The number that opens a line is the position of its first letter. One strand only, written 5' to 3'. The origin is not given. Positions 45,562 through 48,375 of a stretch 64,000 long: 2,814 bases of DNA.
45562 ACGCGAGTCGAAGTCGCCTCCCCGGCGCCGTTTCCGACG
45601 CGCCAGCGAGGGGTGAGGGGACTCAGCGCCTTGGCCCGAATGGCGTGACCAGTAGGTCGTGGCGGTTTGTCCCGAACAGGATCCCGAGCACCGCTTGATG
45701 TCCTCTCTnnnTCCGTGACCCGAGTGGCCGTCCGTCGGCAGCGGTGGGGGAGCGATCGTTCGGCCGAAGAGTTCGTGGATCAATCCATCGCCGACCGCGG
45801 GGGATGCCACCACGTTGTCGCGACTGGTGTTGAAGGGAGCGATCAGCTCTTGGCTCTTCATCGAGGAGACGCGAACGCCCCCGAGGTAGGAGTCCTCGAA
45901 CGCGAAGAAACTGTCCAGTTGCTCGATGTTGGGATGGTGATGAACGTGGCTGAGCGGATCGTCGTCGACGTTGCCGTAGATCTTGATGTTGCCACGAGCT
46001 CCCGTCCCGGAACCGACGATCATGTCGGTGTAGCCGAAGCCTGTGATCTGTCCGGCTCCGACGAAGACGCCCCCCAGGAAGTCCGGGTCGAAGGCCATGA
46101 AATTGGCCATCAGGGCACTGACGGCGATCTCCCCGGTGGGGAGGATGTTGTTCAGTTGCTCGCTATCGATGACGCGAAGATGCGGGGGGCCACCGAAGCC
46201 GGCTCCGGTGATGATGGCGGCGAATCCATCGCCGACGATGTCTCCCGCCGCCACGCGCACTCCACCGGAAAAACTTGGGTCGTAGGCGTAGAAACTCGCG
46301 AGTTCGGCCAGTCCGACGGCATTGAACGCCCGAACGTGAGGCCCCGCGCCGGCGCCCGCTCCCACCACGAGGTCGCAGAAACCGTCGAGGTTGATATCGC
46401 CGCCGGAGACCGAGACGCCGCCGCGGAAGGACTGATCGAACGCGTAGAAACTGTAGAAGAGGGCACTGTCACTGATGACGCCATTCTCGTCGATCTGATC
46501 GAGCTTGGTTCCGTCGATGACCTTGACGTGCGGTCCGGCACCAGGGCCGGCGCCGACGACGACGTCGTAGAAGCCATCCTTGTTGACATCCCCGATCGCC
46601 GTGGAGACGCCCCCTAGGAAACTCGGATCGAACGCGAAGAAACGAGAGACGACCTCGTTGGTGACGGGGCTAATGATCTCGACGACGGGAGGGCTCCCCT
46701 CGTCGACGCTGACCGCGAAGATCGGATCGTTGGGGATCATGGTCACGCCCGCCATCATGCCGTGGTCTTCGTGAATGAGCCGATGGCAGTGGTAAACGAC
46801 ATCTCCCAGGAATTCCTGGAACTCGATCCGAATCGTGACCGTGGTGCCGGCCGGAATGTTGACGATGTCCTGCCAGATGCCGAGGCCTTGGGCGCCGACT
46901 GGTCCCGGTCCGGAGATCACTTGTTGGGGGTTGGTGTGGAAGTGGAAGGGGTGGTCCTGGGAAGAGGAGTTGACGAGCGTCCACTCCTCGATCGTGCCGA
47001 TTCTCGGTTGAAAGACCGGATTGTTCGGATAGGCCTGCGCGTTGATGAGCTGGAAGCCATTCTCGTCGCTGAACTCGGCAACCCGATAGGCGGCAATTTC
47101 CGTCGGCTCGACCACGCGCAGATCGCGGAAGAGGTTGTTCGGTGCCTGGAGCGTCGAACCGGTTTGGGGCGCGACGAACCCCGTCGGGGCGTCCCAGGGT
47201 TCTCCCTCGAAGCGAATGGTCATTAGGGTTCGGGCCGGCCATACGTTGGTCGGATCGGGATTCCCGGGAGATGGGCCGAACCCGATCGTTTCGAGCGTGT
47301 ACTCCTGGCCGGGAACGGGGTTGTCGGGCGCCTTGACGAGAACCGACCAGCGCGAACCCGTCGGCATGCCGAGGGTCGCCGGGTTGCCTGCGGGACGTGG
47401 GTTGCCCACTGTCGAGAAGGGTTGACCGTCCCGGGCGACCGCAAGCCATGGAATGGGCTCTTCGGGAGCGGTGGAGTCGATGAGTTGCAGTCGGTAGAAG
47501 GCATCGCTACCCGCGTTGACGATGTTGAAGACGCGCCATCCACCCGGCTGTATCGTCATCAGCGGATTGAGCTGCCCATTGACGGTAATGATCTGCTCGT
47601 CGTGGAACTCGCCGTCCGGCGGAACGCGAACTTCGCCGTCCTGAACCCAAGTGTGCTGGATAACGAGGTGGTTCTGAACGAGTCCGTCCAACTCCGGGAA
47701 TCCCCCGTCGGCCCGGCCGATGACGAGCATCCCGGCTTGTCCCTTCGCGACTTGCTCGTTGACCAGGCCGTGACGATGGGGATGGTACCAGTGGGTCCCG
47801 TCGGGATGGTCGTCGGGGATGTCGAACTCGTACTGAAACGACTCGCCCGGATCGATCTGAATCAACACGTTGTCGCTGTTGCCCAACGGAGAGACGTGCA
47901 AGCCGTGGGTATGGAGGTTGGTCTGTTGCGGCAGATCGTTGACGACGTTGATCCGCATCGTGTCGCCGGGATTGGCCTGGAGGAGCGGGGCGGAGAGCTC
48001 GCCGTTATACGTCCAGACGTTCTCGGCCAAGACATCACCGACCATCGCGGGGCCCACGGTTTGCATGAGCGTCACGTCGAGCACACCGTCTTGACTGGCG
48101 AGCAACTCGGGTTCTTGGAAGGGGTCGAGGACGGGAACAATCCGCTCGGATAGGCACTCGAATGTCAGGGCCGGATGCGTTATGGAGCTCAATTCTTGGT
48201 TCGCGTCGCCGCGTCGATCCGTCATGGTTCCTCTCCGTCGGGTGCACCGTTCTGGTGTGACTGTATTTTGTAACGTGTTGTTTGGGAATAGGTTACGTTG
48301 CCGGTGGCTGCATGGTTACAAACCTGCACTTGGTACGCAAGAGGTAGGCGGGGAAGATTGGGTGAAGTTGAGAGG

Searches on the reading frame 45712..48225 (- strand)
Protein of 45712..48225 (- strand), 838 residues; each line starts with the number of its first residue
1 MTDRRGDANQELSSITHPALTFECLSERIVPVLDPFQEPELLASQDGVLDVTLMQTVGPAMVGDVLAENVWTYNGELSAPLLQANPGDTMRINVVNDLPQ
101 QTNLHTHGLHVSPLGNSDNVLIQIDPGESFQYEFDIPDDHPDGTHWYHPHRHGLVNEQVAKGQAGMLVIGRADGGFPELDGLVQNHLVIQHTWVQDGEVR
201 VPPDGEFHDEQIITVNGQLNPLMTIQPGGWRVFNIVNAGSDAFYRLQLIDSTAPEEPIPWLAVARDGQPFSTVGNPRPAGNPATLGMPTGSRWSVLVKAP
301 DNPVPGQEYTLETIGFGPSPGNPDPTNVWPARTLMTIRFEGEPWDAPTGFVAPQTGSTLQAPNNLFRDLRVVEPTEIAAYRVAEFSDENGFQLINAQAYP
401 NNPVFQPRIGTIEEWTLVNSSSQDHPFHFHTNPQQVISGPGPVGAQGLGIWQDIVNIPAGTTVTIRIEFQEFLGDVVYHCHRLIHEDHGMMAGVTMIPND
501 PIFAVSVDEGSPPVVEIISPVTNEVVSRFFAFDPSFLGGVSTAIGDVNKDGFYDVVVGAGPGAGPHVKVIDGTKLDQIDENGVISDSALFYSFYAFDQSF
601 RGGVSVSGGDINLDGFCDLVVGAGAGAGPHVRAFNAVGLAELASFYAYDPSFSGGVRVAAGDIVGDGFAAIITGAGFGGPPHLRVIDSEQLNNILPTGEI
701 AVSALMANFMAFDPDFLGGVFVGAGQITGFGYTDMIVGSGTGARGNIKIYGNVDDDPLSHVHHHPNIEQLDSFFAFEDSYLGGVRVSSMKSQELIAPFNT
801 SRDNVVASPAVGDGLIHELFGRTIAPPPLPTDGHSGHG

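Call 31: search_protein_families(library=pfam, proteins=[window:45712-48225:-], max_evalue=0.0001)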
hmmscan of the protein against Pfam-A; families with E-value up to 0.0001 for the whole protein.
window:45712-48225:- (838 aa): 3 families
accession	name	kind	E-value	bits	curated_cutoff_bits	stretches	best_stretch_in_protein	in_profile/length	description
PF07732.21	Cu-oxidase_3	-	4.8e-25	88.4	21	1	66-170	13-115/119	Multicopper oxidase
PF07731.20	Cu-oxidase_2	-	9e-20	71.3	20.4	1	387-495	17-132/137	Multicopper oxidase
PF01839.29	FG-GAP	-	8.2e-09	35.6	22.1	0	539-562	2-25/37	FG-GAP repeat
